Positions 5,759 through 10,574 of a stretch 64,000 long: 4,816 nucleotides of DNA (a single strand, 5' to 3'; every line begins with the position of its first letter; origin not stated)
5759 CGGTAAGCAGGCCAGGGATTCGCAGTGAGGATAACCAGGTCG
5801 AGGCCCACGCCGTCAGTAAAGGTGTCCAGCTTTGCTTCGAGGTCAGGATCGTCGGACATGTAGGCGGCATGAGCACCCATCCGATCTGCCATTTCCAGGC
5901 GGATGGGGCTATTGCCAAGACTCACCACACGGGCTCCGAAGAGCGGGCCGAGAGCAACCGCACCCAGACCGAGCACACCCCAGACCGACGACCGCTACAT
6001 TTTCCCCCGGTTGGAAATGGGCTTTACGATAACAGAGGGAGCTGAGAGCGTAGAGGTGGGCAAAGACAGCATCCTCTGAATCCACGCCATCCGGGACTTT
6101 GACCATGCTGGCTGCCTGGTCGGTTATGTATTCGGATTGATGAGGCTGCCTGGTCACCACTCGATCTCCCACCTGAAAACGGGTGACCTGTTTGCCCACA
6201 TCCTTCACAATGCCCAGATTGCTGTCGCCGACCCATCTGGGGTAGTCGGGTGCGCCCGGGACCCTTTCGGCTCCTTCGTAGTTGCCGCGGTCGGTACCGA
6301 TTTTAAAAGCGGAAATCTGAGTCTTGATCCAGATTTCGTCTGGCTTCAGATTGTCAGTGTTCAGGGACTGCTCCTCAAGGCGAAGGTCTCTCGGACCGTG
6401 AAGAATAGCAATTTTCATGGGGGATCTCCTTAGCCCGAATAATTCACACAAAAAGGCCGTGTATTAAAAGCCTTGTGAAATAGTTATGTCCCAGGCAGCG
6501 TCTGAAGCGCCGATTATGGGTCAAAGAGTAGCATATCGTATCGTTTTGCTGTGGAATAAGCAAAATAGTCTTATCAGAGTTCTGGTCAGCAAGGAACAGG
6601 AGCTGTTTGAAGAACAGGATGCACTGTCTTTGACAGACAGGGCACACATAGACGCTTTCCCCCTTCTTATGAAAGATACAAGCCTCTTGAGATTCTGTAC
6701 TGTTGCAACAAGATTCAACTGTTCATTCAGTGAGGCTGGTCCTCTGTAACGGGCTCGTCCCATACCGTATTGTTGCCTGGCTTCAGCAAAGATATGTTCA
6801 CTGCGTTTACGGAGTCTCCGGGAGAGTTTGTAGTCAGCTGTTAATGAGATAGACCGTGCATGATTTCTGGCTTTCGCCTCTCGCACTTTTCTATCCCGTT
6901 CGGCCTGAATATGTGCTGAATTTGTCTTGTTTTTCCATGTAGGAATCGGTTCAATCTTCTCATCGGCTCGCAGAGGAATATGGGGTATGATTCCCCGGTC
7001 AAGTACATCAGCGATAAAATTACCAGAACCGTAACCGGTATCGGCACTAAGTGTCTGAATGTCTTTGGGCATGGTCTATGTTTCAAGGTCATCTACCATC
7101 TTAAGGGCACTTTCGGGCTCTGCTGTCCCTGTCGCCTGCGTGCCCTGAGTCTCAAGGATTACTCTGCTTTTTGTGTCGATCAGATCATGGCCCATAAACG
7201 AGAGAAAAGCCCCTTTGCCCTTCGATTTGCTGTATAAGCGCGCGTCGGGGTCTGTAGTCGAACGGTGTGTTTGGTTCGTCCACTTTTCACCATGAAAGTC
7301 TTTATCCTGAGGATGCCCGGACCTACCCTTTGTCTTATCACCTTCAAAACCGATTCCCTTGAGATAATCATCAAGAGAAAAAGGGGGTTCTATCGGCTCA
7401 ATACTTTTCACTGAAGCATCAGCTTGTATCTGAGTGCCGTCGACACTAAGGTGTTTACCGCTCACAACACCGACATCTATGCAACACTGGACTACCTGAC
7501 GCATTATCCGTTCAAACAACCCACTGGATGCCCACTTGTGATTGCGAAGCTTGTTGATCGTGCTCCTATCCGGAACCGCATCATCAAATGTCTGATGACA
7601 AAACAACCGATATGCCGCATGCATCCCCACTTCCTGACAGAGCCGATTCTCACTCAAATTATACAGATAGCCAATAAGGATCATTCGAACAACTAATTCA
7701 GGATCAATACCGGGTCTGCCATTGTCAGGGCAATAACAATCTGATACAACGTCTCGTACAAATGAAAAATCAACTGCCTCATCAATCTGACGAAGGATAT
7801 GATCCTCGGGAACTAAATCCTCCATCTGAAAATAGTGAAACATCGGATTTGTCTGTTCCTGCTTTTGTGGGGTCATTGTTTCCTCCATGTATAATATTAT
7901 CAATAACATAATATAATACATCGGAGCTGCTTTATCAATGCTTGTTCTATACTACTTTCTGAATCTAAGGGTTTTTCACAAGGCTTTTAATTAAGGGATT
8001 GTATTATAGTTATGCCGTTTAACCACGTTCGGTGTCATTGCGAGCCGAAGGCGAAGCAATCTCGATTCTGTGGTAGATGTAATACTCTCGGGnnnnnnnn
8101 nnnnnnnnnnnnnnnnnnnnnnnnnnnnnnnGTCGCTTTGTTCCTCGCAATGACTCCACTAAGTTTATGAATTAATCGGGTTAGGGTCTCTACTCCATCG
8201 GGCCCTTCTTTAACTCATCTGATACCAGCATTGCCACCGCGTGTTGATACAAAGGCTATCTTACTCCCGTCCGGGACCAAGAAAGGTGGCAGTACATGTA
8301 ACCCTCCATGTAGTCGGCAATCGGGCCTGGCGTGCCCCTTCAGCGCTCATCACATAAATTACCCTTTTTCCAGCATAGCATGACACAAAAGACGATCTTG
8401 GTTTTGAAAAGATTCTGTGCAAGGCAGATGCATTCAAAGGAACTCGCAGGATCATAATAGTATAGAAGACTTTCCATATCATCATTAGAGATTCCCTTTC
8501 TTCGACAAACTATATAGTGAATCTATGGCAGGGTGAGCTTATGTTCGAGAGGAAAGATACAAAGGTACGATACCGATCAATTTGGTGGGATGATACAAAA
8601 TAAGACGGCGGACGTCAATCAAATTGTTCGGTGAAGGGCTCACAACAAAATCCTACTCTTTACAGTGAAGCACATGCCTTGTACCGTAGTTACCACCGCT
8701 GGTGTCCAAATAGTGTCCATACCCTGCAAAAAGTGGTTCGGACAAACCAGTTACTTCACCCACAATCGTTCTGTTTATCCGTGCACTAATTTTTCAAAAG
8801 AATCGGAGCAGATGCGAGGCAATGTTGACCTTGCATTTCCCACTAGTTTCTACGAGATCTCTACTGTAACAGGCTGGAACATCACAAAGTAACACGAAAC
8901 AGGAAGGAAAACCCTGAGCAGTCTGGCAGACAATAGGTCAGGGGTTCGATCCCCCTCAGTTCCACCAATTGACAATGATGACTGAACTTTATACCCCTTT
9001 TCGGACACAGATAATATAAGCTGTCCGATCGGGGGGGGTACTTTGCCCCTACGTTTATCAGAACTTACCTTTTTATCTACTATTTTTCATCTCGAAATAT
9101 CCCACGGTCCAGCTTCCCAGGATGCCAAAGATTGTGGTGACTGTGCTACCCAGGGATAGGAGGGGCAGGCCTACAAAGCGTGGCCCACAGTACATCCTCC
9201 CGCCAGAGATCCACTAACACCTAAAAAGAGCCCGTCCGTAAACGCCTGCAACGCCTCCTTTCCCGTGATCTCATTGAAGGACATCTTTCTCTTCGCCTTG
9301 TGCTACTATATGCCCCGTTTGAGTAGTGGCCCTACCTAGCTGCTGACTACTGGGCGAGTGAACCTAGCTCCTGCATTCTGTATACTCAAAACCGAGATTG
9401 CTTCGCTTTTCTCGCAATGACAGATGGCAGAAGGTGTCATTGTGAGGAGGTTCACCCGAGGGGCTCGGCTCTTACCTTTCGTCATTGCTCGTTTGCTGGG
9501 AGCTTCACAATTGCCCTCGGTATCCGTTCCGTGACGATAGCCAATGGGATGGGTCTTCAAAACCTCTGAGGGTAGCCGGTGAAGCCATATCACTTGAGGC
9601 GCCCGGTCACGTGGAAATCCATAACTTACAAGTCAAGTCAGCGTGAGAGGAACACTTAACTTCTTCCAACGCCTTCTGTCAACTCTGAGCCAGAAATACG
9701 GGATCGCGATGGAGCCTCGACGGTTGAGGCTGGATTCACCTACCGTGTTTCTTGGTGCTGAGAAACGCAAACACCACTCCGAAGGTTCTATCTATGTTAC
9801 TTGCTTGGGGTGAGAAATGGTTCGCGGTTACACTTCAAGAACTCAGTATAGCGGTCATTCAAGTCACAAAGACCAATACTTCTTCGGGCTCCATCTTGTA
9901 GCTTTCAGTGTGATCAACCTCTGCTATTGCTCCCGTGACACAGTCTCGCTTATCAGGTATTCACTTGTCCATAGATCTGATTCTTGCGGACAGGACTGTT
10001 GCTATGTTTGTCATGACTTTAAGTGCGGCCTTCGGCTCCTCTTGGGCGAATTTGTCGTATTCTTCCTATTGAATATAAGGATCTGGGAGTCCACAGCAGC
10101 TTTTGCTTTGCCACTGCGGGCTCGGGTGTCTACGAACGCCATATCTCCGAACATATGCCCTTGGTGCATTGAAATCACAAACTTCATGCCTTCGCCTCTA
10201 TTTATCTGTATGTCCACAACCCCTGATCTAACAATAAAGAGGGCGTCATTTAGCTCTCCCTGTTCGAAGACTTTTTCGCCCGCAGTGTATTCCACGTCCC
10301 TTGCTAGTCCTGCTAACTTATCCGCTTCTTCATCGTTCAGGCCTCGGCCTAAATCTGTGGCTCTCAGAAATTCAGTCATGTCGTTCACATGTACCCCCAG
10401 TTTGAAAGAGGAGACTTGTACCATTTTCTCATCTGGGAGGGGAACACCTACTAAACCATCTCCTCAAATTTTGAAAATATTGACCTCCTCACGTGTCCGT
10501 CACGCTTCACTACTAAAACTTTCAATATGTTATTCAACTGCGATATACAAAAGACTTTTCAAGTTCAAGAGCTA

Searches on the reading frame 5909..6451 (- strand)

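Call 25: search_protein_families(library=pfam, proteins=[window:5909-6451:-], max_evalue=0.00001)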
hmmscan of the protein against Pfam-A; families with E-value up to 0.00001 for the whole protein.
window:5909-6451:- (180 aa): 1 family
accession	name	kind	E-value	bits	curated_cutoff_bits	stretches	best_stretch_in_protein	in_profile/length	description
PF08240.17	ADH_N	-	2.9e-07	31.1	23.5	1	37-113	2-76/104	Alcohol dehydrogenase GroES-like domain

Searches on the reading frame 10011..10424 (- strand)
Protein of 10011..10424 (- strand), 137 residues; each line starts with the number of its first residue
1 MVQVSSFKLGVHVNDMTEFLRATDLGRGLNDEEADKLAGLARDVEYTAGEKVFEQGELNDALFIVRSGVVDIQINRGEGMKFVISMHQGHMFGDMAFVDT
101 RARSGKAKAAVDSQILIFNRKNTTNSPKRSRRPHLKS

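Call 8: search_protein_families(library=pfam, proteins=[window:10011-10424:-], max_evalue=1)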
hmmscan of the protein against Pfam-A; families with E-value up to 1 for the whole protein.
window:10011-10424:- (137 aa): 2 families
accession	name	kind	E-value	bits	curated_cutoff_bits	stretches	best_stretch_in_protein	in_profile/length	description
PF00027.35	cNMP_binding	-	3.1e-14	53.2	27.5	1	44-122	2-81/89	Cyclic nucleotide-binding domain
PF05985.16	EutC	-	0.085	12.6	25.8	1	7-40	63-96/235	Ethanolamine ammonia-lyase light chain (EutC)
